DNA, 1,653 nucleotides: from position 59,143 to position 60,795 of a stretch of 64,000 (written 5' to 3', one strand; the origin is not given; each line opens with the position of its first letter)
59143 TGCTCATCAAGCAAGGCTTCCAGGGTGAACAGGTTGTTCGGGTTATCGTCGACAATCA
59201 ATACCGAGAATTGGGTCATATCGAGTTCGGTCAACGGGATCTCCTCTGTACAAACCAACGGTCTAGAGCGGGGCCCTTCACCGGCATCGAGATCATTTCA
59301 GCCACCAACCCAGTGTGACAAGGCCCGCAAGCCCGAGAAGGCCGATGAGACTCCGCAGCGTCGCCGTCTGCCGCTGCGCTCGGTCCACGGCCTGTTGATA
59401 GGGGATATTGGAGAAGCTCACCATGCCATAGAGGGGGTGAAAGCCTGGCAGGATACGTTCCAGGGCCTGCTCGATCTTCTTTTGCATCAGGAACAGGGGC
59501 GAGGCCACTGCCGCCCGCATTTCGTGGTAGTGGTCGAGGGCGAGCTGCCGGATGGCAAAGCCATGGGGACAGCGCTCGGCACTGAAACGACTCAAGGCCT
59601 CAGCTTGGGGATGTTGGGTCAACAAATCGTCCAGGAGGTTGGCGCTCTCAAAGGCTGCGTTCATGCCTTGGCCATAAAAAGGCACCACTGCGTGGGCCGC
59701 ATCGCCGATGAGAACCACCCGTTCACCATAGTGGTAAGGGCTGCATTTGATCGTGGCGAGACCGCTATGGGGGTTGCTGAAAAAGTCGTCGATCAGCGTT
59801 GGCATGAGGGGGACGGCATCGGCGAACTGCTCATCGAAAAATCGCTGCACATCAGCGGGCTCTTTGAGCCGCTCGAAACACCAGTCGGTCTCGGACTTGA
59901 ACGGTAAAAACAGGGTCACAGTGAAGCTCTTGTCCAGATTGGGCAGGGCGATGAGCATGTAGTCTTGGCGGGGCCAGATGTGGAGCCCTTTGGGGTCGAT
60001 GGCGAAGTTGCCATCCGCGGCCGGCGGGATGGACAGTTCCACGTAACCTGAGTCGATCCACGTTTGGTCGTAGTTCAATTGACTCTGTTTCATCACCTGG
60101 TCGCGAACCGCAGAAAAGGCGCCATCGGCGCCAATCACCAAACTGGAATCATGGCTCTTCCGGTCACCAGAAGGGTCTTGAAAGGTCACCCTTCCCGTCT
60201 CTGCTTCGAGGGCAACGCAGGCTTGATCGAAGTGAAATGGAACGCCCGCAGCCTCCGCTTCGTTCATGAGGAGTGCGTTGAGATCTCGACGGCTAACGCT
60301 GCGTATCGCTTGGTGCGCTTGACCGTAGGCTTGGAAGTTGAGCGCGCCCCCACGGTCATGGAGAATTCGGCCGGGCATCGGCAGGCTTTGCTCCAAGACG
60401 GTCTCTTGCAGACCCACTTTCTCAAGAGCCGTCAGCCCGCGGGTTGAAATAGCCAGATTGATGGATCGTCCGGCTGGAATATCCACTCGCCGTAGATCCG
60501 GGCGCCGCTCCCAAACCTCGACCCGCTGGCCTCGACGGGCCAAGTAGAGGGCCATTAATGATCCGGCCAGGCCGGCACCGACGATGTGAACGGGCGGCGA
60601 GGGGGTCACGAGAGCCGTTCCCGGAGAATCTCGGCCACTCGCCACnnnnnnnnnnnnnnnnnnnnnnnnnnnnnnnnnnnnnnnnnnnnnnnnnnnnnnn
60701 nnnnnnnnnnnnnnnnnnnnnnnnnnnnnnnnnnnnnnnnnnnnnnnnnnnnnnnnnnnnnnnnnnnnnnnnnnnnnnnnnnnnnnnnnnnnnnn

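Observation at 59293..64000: Eukaryote-like kynurenine pathway operon (HAAO-ACMSD-KynB-KynU-KMO) carrying the ACMSD branch and lacking TDO in the window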

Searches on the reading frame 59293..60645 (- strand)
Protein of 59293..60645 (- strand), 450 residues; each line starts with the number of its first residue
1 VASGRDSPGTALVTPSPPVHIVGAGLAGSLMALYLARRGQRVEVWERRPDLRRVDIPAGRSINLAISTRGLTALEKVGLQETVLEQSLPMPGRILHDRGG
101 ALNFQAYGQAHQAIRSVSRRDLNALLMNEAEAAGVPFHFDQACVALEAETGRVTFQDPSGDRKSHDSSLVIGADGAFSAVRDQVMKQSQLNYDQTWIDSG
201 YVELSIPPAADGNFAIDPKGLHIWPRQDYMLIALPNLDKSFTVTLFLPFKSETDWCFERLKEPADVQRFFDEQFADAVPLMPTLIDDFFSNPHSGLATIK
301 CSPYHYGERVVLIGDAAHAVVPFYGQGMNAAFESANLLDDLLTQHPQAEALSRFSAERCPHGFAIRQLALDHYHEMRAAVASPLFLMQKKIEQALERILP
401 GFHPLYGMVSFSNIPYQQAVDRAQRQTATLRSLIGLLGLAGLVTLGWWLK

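Call 4: search_protein_families(library=pfam, proteins=[window:59293-60645:-])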
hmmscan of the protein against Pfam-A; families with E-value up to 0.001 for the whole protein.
window:59293-60645:- (450 aa): 6 families
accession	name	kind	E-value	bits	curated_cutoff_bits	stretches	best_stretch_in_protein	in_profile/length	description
PF01494.25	FAD_binding_3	-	4.7e-28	98.9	22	1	18-362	3-342/349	FAD binding domain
PF01266.30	DAO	-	4.7e-10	40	27.9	1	19-51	2-34/353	FAD dependent oxidoreductase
PF13450.12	NAD_binding_8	-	4.5e-07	30.5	21.9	1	21-51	1-31/68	NAD(P)-binding Rossmann-like domain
PF00070.33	Pyr_redox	-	6.8e-06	26.9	22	0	19-73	2-57/82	Pyridine nucleotide-disulphide oxidoreductase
PF00890.30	FAD_binding_2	-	9.5e-05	22.2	20.4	0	21-49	4-32/414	FAD binding domain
PF07992.20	Pyr_redox_2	-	0.0005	20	26.1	0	19-59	145-186/291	Pyridine nucleotide-disulphide oxidoreductase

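Call 5: search_protein_families(library=ncbifam, proteins=[window:59293-60609:-])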
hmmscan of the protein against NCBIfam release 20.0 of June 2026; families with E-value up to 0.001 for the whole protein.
window:59293-60609:- (438 aa): 76 families (the best 25 are shown)
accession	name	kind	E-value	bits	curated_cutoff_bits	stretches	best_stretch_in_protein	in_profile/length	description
NF053548.1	violacein_VioC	equivalog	9.4e-57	193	760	1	8-414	5-419/429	NADP-dependent violacein biosynthesis oxygenase VioC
NF005313.0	PRK06847.1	subfamily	4.2e-30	104.9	372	2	7-176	7-173/375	hypothetical protein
NF005243.0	PRK06753.1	equivalog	4.5e-27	94.9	365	2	7-181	3-167/374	hypothetical protein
NF033623.1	urate_HpxO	equivalog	1.3e-26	93.4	500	1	7-348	2-330/381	FAD-dependent urate hydroxylase HpxO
TIGR01988.1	Ubi-OHases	subfamily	3.2e-24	85.5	224.65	2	7-184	2-184/387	ubiquinone biosynthesis hydroxylase, UbiH/UbiF/VisC/COQ6 family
NF004829.0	PRK06183.1-3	subfamily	4.7e-22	78.4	390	2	6-185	10-195/520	bifunctional 3-(3-hydroxy-phenyl)propionate/3-hydroxycinnamic acid hydroxylase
NF005720.0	PRK07538.1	subfamily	1.1e-20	73.9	400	2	7-175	5-176/418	hypothetical protein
TIGR02032.1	GG-red-SF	subfamily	3.2e-20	73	158.8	2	9-176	5-158/297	geranylgeranyl reductase family protein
NF005566.0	PRK07236.1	subfamily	4e-20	72.1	333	2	5-180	7-168/386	hypothetical protein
NF005788.0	PRK07608.1-3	equivalog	1.5e-19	70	478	2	8-183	6-184/388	UbiH/UbiF family hydroxylase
TIGR01984.1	UbiH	equivalog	4.5e-19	68.5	392.2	2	7-185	2-182/382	2-octaprenyl-6-methoxyphenyl hydroxylase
NF006021.0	PRK08163.1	equivalog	9.5e-17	61.1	459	1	5-349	6-342/398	3-hydroxybenzoate 6-monooxygenase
NF033111.2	tet_monoox_X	exception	4e-16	59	750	1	7-332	9-330/378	tetracycline-inactivating monooxygenase Tet(X)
NF005452.0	PRK07045.1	equivalog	1.1e-15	57.4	397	2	284-353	274-347/388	putative monooxygenase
NF005062.0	PRK06475.1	equivalog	1.2e-15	57.3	524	1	8-352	7-349/401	FAD-binding protein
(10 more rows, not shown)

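Call 8: search_solved_structures(query=window:59293-60609:-, show_alignments=2)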
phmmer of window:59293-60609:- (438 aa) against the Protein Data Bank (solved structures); distinct sequences matched with E-value up to 0.001: 103 (the best 60 are shown).
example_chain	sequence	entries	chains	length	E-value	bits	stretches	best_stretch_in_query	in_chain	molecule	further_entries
5y66_A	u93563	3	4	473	7.5e-98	331.3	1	7-420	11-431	Kynurenine 3-monooxygenase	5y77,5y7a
6lkd_A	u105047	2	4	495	1.8e-97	330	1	7-434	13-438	Kynurenine 3-monooxygenase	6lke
5fn0_A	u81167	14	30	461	1.6e-96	327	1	6-420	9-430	KYNURENINE 3-MONOOXYGENASE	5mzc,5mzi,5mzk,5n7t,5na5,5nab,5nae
5x6p_A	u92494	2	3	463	1.6e-96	326.9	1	6-420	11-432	Kynurenine 3-monooxygenase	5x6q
6fox_A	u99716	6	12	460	1.7e-96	326.8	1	7-420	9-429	Kynurenine 3-monooxygenase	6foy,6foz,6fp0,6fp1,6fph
5x68_A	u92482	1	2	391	7.9e-89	301.6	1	7-371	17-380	Kynurenine 3-monooxygenase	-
4j2w_A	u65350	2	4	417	3.4e-66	227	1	5-380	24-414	Kynurenine 3-monooxygenase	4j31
4j34_A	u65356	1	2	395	4.4e-66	226.6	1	5-380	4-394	Kynurenine 3-monooxygenase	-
5x6r_A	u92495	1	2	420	4.9e-66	226.5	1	4-380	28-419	Kynurenine 3-monooxygenase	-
4j33_A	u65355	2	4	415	5e-66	226.4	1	5-380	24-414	Kynurenine 3-monooxygenase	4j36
8er0_A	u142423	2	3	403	7.9e-16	61.1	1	7-333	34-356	Flavin-dependent monooxygenase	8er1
9hjv_A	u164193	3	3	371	9.1e-16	60.8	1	7-333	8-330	Flavin-dependent monooxygenase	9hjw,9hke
7epv_A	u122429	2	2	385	9.7e-16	60.7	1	7-333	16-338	Flavin-dependent monooxygenase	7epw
9drh_A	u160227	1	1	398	1.8e-15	59.9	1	6-333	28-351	Tet(X7)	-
6wg9_A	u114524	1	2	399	1.8e-15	59.9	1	6-333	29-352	Tetracycline destructase Tet(X7)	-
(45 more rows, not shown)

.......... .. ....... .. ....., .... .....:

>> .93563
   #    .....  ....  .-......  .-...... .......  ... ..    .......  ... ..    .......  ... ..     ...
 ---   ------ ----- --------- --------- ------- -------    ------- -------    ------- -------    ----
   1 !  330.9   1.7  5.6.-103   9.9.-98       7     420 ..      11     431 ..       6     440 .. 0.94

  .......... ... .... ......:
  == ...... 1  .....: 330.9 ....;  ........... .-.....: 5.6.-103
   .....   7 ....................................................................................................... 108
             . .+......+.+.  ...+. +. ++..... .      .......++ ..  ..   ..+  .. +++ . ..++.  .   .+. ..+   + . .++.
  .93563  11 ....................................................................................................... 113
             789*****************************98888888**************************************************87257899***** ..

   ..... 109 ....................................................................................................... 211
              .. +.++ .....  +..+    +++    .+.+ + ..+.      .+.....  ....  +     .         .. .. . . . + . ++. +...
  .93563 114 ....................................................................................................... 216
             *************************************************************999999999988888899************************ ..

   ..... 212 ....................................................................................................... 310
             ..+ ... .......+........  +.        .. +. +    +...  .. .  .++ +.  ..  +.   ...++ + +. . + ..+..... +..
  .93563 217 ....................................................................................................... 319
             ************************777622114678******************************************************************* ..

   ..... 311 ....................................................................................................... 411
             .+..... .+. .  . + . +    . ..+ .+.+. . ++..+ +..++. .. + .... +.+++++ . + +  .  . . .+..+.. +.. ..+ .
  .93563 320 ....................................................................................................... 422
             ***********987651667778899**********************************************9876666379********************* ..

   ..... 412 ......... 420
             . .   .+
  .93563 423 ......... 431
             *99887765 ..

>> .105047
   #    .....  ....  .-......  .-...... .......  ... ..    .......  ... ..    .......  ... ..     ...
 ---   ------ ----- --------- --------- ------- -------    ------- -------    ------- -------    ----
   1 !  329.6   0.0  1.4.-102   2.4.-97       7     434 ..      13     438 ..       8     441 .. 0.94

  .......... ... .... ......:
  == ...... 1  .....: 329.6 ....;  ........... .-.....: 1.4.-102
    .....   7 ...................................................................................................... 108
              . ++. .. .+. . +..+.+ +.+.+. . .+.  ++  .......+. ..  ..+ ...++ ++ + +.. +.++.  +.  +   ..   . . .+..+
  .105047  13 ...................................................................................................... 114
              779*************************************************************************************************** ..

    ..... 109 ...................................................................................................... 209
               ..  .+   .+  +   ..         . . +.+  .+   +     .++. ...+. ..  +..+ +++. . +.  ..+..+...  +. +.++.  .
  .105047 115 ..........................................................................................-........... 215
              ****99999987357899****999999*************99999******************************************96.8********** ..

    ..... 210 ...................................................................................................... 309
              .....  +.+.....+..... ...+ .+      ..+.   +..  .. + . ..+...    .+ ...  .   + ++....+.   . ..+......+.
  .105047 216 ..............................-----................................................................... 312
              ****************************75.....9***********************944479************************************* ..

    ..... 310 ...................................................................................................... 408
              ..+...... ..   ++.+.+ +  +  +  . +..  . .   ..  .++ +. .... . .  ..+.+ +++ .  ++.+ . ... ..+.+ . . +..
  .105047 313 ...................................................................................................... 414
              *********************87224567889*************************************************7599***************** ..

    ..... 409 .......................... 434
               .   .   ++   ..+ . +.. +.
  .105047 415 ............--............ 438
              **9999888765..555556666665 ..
